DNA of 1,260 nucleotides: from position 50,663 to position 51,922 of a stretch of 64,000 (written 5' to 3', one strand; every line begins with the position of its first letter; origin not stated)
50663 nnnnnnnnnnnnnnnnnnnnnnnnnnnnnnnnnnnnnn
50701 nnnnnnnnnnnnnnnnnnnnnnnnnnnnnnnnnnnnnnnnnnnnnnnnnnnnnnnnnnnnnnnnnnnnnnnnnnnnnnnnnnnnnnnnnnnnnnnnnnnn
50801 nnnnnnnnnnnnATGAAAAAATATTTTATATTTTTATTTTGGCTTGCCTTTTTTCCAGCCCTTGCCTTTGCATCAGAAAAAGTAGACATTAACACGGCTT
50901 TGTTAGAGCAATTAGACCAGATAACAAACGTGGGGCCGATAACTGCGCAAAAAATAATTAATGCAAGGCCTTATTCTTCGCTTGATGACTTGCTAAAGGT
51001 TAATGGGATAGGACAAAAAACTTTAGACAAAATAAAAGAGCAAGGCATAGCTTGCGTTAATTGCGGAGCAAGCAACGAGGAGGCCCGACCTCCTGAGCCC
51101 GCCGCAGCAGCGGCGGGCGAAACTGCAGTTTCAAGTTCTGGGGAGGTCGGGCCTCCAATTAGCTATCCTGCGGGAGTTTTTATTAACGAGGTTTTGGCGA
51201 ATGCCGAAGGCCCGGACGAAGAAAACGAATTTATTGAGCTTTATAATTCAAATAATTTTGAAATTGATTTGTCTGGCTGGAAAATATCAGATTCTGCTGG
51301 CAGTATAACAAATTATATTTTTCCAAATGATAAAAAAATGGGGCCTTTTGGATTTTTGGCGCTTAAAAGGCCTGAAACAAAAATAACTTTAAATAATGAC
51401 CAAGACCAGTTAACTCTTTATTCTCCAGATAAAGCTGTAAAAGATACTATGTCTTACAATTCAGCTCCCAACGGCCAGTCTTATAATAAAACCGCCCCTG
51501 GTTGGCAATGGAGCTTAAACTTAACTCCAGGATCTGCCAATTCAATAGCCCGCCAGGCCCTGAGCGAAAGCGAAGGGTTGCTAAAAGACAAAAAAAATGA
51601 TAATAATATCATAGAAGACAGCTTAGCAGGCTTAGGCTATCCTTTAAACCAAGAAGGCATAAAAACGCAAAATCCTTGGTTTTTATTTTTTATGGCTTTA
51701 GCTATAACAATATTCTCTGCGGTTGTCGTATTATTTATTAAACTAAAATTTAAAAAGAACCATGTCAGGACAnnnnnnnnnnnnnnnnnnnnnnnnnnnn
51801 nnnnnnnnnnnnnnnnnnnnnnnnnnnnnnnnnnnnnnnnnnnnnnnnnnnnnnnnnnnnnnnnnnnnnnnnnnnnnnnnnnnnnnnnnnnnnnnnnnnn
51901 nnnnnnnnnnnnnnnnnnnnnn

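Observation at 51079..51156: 78-nt triple-nested GC-rich palindrome translated inside the ComEA-like/lamin-tail protein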

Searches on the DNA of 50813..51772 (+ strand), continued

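Call 66: search_with_rna_model(model_id=R1, sources=[L001, L002, L003, L005, L006, L007, L008, L009, L010, L011, L012, L013, L014, L015, L016, L017, L018, L019, L020, L021, L022, L023, L024, L025, L026, L027, L028, L029, L030, L031, L032, L033, L034, L035, L036, L037, L038, L039, L040, L041, L042, L043, L044, L046, L047, L048, L049, L050, L051, L052, L053, L054, L055, L056, L057, L058, L059, L060, L061, L062, L063, L064, L065, L066, L067, L068, L069], max_evalue=0.01)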
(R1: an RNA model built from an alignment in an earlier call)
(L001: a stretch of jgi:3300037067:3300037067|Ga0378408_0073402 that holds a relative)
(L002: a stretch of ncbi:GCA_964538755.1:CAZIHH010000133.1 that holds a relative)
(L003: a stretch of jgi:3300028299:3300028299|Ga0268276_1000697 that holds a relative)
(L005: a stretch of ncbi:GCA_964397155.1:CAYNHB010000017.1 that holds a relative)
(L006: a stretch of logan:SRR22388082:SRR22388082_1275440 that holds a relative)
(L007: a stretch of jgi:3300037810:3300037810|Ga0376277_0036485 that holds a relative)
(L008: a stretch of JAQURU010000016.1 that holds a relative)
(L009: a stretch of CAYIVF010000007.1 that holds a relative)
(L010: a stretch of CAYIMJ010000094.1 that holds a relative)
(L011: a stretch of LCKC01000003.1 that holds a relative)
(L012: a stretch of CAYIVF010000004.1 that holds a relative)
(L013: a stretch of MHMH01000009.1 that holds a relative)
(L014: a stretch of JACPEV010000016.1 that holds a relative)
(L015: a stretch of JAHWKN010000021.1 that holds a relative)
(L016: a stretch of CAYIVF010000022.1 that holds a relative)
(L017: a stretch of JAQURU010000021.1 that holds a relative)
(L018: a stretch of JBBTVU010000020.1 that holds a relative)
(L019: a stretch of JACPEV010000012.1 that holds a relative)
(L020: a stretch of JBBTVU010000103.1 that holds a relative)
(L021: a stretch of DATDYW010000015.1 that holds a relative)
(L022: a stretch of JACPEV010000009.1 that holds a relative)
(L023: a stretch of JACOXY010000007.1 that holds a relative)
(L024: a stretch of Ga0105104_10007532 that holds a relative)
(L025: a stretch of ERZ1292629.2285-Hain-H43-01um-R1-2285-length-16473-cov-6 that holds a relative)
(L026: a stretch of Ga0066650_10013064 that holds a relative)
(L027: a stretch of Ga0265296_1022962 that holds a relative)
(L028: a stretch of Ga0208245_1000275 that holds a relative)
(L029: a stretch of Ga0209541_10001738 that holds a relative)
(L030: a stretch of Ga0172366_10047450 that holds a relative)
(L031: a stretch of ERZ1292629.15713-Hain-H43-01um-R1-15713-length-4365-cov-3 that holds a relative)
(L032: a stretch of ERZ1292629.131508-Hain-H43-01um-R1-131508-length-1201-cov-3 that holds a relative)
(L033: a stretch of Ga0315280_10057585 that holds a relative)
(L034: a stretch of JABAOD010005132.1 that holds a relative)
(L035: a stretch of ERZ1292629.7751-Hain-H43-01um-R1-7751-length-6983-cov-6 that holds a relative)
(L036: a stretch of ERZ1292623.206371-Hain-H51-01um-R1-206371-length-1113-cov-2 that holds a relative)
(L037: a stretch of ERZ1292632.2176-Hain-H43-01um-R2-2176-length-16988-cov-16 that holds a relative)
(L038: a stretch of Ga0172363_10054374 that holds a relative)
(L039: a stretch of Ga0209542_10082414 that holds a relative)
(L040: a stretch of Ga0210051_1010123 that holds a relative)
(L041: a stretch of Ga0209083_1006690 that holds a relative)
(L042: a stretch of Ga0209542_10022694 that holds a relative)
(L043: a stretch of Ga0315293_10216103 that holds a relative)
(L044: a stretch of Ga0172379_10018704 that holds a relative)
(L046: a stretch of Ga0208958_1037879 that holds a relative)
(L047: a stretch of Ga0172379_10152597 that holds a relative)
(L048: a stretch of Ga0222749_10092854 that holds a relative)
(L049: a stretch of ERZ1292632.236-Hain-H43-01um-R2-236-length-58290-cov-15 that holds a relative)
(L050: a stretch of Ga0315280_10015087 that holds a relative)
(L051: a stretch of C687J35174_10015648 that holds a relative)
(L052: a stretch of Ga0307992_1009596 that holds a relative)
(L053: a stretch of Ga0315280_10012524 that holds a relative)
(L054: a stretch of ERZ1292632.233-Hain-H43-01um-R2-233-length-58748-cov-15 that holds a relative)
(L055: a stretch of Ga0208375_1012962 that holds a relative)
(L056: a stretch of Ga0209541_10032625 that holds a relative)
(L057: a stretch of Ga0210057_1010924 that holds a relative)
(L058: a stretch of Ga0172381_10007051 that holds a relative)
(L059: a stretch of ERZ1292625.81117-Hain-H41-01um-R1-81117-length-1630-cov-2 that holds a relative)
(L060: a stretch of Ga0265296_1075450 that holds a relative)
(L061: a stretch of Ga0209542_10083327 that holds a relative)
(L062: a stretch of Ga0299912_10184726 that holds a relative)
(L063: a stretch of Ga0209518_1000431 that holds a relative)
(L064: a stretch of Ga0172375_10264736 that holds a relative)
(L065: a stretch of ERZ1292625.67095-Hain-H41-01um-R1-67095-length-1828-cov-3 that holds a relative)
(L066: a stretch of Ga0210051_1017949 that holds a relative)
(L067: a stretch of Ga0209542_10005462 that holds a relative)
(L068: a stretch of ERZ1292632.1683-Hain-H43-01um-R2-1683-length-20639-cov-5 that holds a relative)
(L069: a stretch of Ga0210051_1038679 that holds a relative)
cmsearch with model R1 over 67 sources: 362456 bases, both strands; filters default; matches with E-value up to 0.01: 149.
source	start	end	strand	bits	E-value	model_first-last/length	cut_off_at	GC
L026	742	817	-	79.8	2.1e-26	1-76/76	no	0.39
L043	263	338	-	78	9.8e-26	1-76/76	no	0.42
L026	742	817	+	77.4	1.6e-25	1-76/76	no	0.39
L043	263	338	+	74.9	1.4e-24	1-76/76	no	0.42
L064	647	722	+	74.8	1.5e-24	1-76/76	no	0.51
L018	6179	6255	-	74.2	2.6e-24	1-76/76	no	0.45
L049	2281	2357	-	74.2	2.6e-24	1-76/76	no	0.45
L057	4653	4729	+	74.2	2.6e-24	1-76/76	no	0.45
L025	7150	7225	+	73.7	3.8e-24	1-76/76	no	0.49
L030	1846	1921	-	73.6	4.2e-24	1-76/76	no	0.53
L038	2656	2731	-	73.6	4.2e-24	1-76/76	no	0.53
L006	3253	3328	+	71.5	2.5e-23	1-76/76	no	0.57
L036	1022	1097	+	71.5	2.6e-23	1-76/76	no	0.5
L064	647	722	-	70.7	4.9e-23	1-76/76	no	0.51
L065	721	793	+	70.6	5.3e-23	1-76/76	no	0.48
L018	6179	6255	+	70.4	6.7e-23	1-76/76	no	0.45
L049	2281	2357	+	70.4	6.7e-23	1-76/76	no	0.45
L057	4653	4729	-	70.4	6.7e-23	1-76/76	no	0.45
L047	14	86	-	69.7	1.1e-22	1-76/76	no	0.51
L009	2820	2892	-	69.7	1.2e-22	1-76/76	no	0.49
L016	355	427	-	69.7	1.2e-22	1-76/76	no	0.49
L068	4022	4094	+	69.7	1.2e-22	1-76/76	no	0.49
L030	1846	1921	+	69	2.2e-22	1-76/76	no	0.53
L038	2656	2731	+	69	2.2e-22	1-76/76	no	0.53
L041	1392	1467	+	68.1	4.8e-22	1-76/76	no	0.59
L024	2632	2707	+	68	4.9e-22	1-76/76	no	0.59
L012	1192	1267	+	68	5.1e-22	1-76/76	no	0.51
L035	2451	2526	-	68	5.1e-22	1-76/76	no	0.51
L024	2632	2707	-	68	5.1e-22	1-76/76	no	0.59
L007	484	559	+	68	5.2e-22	1-76/76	no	0.57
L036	1022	1097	-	67.5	7.9e-22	1-76/76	no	0.5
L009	2820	2892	+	66.9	1.2e-21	1-76/76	no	0.49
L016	355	427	+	66.9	1.2e-21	1-76/76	no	0.49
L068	4022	4094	-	66.9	1.2e-21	1-76/76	no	0.49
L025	7150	7225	-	66.9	1.3e-21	1-76/76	no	0.49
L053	9212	9288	-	66.4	1.9e-21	1-76/76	no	0.47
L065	721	793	-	65.8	3.4e-21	1-76/76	no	0.48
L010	78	153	+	65.7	3.5e-21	1-76/76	no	0.54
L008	3473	3548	-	65.2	5.5e-21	1-76/76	no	0.49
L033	1870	1946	+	65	6.3e-21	1-76/76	no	0.47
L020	3236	3311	+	64.6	9e-21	1-76/76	no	0.54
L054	605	680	+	64.6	9e-21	1-76/76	no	0.54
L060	496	571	+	64.6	9.1e-21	1-76/76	no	0.43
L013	4784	4856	+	63.5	2.3e-20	1-76/76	no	0.47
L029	10509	10581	+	63.5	2.3e-20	1-76/76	no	0.47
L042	1067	1139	+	63.5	2.3e-20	1-76/76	no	0.47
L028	1107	1182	-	63.3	2.7e-20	1-76/76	no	0.62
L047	14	86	+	62.7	4.5e-20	1-76/76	no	0.51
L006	3253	3328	-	62.7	4.6e-20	1-76/76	no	0.57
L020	3236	3311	-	62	8.3e-20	1-76/76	no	0.54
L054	605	680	-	62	8.3e-20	1-76/76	no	0.54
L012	1192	1267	-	61.9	9e-20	1-76/76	no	0.51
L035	2451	2526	+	61.9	9e-20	1-76/76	no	0.51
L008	3473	3548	+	61.9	9.2e-20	1-76/76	no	0.49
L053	9212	9288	+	61.8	1e-19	1-76/76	no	0.47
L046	36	114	-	60.9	2.1e-19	1-76/76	no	0.57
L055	894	972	-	60.9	2.1e-19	1-76/76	no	0.57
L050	1158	1234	-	60.9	2.2e-19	1-76/76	no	0.49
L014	1176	1253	+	60.6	2.8e-19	1-76/76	no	0.44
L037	5204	5279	-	60.3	3.7e-19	1-76/76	no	0.59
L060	496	571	-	60.3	3.7e-19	1-76/76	no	0.43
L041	1392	1467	-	60.1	4.2e-19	1-76/76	no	0.59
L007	484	559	-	60.1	4.5e-19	1-76/76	no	0.57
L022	1585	1662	+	59.2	9.1e-19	1-76/76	no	0.41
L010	78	153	-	58.6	1.6e-18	1-76/76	no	0.54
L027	3013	3089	-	58.4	1.8e-18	1-76/76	no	0.49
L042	8362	8432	+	58.2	2.3e-18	1-76/76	no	0.41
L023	1731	1806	+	58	2.7e-18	1-76/76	no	0.53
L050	1158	1234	+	57.9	2.7e-18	1-76/76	no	0.49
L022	1585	1662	-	57.3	4.8e-18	1-76/76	no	0.41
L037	5204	5279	+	57.1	5.7e-18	1-76/76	no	0.59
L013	4784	4856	-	57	6.1e-18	1-76/76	no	0.47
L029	10509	10581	-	57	6.1e-18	1-76/76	no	0.47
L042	1067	1139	-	57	6.1e-18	1-76/76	no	0.47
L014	1176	1253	-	56.8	7.2e-18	1-76/76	no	0.44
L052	1072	1150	+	56.8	7.2e-18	1-76/76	no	0.48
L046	36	114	+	56.2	1.3e-17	1-76/76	no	0.57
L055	894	972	+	56.2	1.3e-17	1-76/76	no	0.57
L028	1107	1182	+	55.9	1.5e-17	1-76/76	no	0.62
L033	1870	1946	-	55.7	1.9e-17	1-76/76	no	0.47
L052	1072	1150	-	55.6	2e-17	1-76/76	no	0.48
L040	7820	7895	+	55.3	2.7e-17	1-76/76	no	0.53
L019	162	237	+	55.1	3.1e-17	1-76/76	no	0.42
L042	8362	8432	-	53.1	1.7e-16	1-76/76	no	0.41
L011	1754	1826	+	53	1.9e-16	1-76/76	no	0.53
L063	2837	2909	+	53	1.9e-16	1-76/76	no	0.53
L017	253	330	+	52.7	2.5e-16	1-76/76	no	0.6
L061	1410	1482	+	52.2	3.8e-16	1-76/76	no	0.68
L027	3013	3089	+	51.5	6.8e-16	1-76/76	no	0.49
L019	162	237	-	50.7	1.3e-15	1-76/76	no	0.42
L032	736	836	-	50.4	1.7e-15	1-76/76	no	0.51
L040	7820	7895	-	50.3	1.9e-15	1-76/76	no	0.53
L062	452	541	+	50.1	2.3e-15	1-76/76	no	0.38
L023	1731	1806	-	49.4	4.1e-15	1-76/76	no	0.53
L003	3256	3349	-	48.8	6.8e-15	1-76/76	no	0.63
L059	652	733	+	48.4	9.6e-15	1-76/76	no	0.41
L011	1754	1826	-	48.3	1e-14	1-76/76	no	0.53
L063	2837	2909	-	48.3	1e-14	1-76/76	no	0.53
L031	1971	2071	+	47.9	1.4e-14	1-76/76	no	0.53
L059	652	733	-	47.2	2.6e-14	1-76/76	no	0.41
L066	566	646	-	46.6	4.4e-14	1-76/76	no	0.51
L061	1410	1482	-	46.6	4.4e-14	1-76/76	no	0.68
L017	253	330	-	46.2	6.2e-14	1-76/76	no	0.6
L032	736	836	+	46.1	6.7e-14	1-76/76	no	0.51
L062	452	541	-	45.9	7.9e-14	1-76/76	no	0.38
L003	3256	3349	+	45.8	8.9e-14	1-76/76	no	0.63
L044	5804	5886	+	45.6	1e-13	1-76/76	no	0.45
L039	3579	3652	+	45.5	1.1e-13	1-76/76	no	0.65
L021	568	626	+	44.9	2e-13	1-76/76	no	0.59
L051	849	907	+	44.9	2e-13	1-76/76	no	0.59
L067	2579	2637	-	44.9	2e-13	1-76/76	no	0.59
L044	5804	5886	-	44.8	2e-13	1-76/76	no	0.45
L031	1971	2071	-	44.4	2.9e-13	1-76/76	no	0.53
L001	3271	3367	-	42.8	1.2e-12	1-76/76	no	0.64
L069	3215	3287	-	42.1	2e-12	1-76/76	no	0.53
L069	3215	3287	+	42.1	2.1e-12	1-76/76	no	0.53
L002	1418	1511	-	40.8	6.6e-12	1-76/76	no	0.59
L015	207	291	+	40.7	7e-12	1-76/76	no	0.51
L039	3579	3652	-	40.5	8.5e-12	1-76/76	no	0.65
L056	4923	4995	+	40.1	1.1e-11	1-76/76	no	0.71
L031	3130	3201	+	39.8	1.5e-11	1-76/76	no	0.42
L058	8242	8323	+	39.2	2.4e-11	1-76/76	no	0.46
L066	566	646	+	39.2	2.6e-11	1-76/76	no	0.51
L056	4923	4995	-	38.2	5.8e-11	1-76/76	no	0.71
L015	207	291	-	37.7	9e-11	1-76/76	no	0.51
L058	8242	8323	-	37.3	1.2e-10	1-76/76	no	0.46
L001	3271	3367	+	36.9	1.7e-10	1-76/76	no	0.64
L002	1418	1511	+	36.1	3.7e-10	1-76/76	no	0.59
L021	568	626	-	34.2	1.8e-09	1-76/76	no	0.59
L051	849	907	-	34.2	1.8e-09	1-76/76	no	0.59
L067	2579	2637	+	34.2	1.8e-09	1-76/76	no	0.59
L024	3473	3547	-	34.2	1.8e-09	1-76/76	no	0.49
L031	3130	3201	-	33.5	3.3e-09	1-76/76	no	0.42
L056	3421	3482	-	32.8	6e-09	1-76/76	no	0.68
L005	3253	3346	+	32.2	1e-08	1-76/76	no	0.62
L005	3253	3346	-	31.7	1.5e-08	1-76/76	no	0.62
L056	3421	3482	+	29.3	1.2e-07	1-76/76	no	0.68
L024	3473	3547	+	29.2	1.3e-07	1-76/76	no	0.49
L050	3369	3443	+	27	8.2e-07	1-76/76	no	0.43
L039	2341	2402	+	26.3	1.5e-06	1-76/76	no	0.58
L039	2341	2402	-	25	4.6e-06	1-76/76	no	0.58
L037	4917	4980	+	24.4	7.7e-06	1-76/76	no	0.61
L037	4917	4980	-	23.6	1.6e-05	1-76/76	no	0.61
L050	3369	3443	-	22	6.1e-05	1-76/76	no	0.43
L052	1321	1357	-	19.1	0.00072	1-76/76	no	0.43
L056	2468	2529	-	18.3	0.0015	1-76/76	no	0.66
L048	1131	1206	+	17.7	0.0024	1-76/76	no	0.71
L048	1131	1206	-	17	0.0044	1-76/76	no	0.71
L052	1321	1357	+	16.4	0.007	1-76/76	no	0.43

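Call 74: search_with_rna_model(model_id=R1, sources=[L074, L076, L077], max_evalue=1, filters=off)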
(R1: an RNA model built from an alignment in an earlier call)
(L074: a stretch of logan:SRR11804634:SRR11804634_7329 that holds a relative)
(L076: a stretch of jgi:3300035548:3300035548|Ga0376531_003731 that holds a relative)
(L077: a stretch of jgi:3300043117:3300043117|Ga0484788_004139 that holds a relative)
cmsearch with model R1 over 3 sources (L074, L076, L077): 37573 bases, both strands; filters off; matches with E-value up to 1: 36.
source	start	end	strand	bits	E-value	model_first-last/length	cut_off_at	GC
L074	9901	9988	-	41.2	4.6e-13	1-76/76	no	0.43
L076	3788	3875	-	41.2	4.6e-13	1-76/76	no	0.43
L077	3030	3117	-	41.2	4.6e-13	1-76/76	no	0.43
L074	9901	9988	+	40.9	6.1e-13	1-76/76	no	0.43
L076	3788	3875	+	40.9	6.1e-13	1-76/76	no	0.43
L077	3030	3117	+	40.9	6.1e-13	1-76/76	no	0.43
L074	10150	10228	+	35.1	8.3e-11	1-76/76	no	0.49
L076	4037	4115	+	35.1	8.3e-11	1-76/76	no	0.49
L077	3279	3357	+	35.1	8.3e-11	1-76/76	no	0.49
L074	10150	10228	-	35.1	8.4e-11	1-76/76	no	0.49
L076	4037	4115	-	35.1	8.4e-11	1-76/76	no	0.49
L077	3279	3357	-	35.1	8.4e-11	1-76/76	no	0.49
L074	10640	10713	-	22.6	3.8e-06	1-76/76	no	0.47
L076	4527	4600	-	22.6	3.8e-06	1-76/76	no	0.47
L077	3769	3842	-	22.6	3.8e-06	1-76/76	no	0.47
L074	10640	10713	+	22.5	4e-06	1-76/76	no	0.47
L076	4527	4600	+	22.5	4e-06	1-76/76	no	0.47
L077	3769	3842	+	22.5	4e-06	1-76/76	no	0.47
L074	6158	6230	+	21.1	1.4e-05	1-76/76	no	0.59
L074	9552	9627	-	21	1.5e-05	1-76/76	no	0.51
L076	3439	3514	-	21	1.5e-05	1-76/76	no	0.51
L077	2681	2756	-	21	1.5e-05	1-76/76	no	0.51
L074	9552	9627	+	19.7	4.4e-05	1-76/76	no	0.51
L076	3439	3514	+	19.7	4.4e-05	1-76/76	no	0.51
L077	2681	2756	+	19.7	4.4e-05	1-76/76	no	0.51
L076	45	117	+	19.2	6.8e-05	1-76/76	no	0.59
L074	6158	6230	-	18.8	9.7e-05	1-76/76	no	0.59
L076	45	117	-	17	0.00044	1-76/76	no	0.59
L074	11586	11633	-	11.9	0.034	1-76/76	no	0.38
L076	5473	5520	-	11.9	0.034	1-76/76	no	0.38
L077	4715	4762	-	11.9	0.034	1-76/76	no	0.38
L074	11586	11633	+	11.6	0.044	1-76/76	no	0.38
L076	5473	5520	+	11.6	0.044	1-76/76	no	0.38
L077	4715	4762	+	11.6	0.044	1-76/76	no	0.38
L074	3635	3683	-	9.7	0.24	1-76/76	no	0.31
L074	3635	3683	+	9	0.44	1-76/76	no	0.31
